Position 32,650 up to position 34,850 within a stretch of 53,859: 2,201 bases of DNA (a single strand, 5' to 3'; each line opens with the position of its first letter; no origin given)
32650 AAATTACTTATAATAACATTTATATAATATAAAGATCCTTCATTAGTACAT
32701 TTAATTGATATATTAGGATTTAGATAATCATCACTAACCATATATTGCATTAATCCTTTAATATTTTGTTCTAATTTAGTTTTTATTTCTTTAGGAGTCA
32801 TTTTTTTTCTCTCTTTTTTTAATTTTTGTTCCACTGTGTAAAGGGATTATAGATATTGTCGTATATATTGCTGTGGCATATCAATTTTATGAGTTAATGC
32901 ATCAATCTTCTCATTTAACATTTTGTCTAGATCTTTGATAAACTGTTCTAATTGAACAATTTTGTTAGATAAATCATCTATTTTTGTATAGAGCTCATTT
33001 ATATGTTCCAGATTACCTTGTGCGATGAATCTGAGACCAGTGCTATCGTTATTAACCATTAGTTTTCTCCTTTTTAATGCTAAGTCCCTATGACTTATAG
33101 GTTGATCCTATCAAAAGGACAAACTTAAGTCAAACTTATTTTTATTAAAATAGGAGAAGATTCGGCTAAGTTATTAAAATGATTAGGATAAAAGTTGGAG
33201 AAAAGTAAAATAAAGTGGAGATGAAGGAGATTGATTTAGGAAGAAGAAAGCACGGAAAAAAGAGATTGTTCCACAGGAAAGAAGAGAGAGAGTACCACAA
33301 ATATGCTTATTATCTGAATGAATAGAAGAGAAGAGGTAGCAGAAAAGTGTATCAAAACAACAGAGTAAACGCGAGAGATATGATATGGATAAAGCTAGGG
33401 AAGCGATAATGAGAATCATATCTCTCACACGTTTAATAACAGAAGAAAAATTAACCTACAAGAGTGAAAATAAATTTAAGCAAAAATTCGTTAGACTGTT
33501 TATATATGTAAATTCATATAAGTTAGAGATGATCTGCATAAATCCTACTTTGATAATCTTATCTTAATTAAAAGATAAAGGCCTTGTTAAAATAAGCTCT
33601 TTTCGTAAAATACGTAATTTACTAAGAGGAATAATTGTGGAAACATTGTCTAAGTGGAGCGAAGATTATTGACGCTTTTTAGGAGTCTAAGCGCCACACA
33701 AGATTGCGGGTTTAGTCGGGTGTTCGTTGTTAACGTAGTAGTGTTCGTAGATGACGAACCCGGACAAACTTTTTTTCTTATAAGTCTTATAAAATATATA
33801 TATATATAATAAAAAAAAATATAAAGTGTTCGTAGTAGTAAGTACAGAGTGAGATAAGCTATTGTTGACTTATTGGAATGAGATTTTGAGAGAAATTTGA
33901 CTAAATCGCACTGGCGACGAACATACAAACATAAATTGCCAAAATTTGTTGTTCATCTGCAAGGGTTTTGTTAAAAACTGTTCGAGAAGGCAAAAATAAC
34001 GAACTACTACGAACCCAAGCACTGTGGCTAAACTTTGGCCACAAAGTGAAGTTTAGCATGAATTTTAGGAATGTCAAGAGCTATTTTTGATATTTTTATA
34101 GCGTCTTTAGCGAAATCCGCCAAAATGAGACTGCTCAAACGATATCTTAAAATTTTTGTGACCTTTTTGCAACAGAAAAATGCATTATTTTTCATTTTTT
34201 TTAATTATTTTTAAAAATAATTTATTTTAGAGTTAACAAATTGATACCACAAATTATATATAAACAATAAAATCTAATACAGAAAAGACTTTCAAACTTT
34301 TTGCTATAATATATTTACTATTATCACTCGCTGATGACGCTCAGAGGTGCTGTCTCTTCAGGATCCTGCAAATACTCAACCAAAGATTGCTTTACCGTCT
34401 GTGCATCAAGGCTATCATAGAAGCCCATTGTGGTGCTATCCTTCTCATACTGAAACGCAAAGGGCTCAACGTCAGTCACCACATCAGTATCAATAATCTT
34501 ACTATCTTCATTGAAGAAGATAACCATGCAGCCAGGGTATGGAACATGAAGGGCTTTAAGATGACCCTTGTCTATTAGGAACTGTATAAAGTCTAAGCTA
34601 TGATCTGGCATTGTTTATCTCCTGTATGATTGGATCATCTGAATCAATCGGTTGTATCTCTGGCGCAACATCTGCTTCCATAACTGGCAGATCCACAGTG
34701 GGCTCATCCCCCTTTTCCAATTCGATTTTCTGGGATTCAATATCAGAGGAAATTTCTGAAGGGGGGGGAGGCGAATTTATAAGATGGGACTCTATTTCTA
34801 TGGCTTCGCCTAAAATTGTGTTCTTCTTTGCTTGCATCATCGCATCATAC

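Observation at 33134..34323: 1.26-kb ORF-free region with iterons, an A/T tract and a long inverted repeat: ori, packaging site or ncRNA locus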

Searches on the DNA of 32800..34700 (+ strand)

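Call 7: search_dna_similar(query=window:33060-34323:+, collection=phages, mode=distant, max_rows=40)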
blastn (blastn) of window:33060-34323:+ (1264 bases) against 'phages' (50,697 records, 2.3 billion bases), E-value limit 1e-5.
No match.

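Call 8: search_rna_families(source=window, start=32800, end=34700, threshold=evalue, max_evalue=10)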
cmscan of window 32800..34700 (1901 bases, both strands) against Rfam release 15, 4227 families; matches with E-value up to 10: 2.
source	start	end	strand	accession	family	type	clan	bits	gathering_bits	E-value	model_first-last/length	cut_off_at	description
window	33057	33097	-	RF02980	freshwater-2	Cis-reg;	-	20.8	49.9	2.6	1-84/84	no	freshwater-2 RNA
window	34319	34369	-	RF01128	sR43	Gene; snRNA; snoRNA; CD-box;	-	12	45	6.9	1-56/56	no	Small nucleolar RNA sR42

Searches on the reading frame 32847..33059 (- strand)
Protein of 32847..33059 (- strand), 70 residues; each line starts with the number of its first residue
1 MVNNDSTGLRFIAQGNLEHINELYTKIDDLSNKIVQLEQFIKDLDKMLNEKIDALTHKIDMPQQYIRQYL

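Call 9: search_protein_families(library=phrogs, proteins=[window:32850-33059:-], max_evalue=0.001)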
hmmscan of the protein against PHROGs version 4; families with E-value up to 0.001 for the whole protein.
window:32850-33059:- (70 aa): 2 families
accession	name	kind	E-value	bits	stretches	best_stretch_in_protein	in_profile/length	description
phrog_12534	-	unknown function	0.0003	22.3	1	24-68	18-62/97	-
phrog_25855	-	unknown function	0.00093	20.2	1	10-61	46-97/136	-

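Call 10: search_protein_families(library=pfam, proteins=[window:32850-33059:-], max_evalue=0.001)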
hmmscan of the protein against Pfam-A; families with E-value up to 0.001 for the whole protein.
window:32850-33059:- (70 aa): 2 families
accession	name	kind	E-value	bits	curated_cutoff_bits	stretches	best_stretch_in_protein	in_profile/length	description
PF05531.17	NPV_P10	-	0.00046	21.1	29.8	1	16-51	33-68/75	Nucleopolyhedrovirus P10 protein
PF06825.17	HSBP1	-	0.00094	19.4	28.6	0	21-44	23-46/51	Heat shock factor binding protein 1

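Call 20: find_encoding_contigs(protein=window:32847-33059:-, flank=10000, max_places=10)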
Protein window:32847-33059:- (70 aa): 2 contigs read that carry it; 1 place shown.
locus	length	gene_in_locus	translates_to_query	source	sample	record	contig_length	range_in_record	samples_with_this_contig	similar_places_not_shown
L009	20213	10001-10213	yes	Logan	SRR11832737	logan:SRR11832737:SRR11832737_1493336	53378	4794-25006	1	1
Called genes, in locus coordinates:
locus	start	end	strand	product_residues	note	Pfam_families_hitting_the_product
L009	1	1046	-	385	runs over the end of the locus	-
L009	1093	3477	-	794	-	-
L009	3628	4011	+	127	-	-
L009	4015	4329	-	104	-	-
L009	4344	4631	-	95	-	-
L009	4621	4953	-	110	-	PF04014:MazE_antitoxin (weak)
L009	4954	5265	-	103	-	-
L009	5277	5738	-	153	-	-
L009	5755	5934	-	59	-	-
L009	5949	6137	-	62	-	-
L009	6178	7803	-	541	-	PF17289:Terminase_6C (weak)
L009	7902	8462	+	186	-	-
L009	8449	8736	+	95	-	-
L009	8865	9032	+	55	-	-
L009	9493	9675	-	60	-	-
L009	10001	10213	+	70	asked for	-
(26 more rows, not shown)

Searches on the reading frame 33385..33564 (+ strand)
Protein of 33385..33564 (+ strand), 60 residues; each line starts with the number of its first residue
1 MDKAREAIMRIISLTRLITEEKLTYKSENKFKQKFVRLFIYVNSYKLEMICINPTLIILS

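Call 123: search_protein_families(library=pfam, proteins=[window:33385-33564:+], max_evalue=0.01)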
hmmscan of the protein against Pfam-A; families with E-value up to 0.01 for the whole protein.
window:33385-33564:+ (60 aa): 0 families

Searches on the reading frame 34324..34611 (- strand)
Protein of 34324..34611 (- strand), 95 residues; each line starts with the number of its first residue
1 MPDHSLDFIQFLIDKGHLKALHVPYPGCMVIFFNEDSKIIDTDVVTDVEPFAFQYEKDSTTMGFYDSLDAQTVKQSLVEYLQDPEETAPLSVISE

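Call 9: search_protein_families(library=phrogs, proteins=[window:34327-34611:-], max_evalue=0.001)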
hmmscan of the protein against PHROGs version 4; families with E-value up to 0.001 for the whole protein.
window:34327-34611:- (95 aa): 0 families

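Call 10: search_protein_families(library=pfam, proteins=[window:34327-34611:-], max_evalue=0.001)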
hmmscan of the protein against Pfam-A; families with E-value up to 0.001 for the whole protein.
window:34327-34611:- (95 aa): 0 families

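Call 19: find_encoding_contigs(protein=window:34324-34611:-, flank=10000, max_places=10)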
Protein window:34324-34611:- (95 aa): 2 contigs read that carry it; 1 place shown.
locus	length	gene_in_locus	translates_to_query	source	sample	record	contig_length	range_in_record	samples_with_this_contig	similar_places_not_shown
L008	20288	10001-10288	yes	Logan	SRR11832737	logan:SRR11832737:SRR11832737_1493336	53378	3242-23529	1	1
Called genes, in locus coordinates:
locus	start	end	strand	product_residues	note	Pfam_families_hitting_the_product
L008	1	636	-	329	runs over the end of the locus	-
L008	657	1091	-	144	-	-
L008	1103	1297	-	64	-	-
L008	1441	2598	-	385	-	-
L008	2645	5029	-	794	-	-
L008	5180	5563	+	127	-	-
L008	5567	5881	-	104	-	-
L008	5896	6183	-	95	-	-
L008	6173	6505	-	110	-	PF04014:MazE_antitoxin (weak)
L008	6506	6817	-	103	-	-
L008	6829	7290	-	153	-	-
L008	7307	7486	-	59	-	-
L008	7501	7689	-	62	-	-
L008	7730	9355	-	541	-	PF17289:Terminase_6C (weak)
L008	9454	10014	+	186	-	-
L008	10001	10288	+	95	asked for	-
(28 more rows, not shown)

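Call 41: search_protein_families(library=pfam, proteins=[window:34327-34611:-], max_evalue=1)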
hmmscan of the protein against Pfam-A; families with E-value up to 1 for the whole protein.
window:34327-34611:- (95 aa): 0 families

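Call 43: search_protein_families(library=phrogs, proteins=[window:34327-34611:-], max_evalue=1)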
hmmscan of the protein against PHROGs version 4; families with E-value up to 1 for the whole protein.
window:34327-34611:- (95 aa): 2 families
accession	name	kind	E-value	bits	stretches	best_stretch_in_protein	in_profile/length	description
phrog_2995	-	unknown function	0.082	13.6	1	30-75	35-79/178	-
phrog_24217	-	unknown function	0.24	12.1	1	10-54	17-65/184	-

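Call 120: search_protein_families(library=ncbifam, proteins=[window:34327-34611:-], max_evalue=0.1)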
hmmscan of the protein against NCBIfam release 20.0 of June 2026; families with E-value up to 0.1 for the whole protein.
window:34327-34611:- (95 aa): 0 families
